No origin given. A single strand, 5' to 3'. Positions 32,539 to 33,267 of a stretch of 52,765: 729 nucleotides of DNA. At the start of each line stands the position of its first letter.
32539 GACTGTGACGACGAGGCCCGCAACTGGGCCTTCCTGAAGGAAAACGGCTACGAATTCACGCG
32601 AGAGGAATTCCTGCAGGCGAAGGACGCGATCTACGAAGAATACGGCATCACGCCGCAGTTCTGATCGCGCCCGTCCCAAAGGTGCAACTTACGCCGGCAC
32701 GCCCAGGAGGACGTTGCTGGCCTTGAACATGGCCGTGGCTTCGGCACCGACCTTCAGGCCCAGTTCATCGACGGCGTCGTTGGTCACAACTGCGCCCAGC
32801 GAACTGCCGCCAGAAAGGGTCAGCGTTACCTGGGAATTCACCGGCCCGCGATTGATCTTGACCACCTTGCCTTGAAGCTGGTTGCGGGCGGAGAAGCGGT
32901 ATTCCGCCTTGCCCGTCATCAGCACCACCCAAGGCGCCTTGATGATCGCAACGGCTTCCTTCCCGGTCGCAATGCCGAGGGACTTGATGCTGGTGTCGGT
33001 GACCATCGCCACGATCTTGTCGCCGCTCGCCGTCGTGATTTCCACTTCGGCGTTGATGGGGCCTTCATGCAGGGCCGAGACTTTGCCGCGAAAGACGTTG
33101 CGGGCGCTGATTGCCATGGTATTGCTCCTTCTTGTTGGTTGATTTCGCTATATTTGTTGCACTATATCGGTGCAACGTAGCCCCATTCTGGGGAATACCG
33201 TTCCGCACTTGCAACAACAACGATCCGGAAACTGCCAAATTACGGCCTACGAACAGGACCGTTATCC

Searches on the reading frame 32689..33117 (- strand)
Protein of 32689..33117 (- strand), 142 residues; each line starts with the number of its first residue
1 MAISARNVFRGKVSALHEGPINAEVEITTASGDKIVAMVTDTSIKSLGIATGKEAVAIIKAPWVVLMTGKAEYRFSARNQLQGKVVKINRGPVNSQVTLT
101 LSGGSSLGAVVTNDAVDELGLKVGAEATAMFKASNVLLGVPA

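Call 43: search_protein_families(library=pfam, proteins=[window:32689-33117:-], max_evalue=0.0001)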
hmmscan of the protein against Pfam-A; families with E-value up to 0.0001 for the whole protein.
window:32689-33117:- (142 aa): 1 family
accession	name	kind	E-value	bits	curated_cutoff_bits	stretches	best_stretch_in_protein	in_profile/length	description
PF03459.23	TOBE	-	4.7e-33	113.7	22.3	2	76-138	2-64/64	TOBE domain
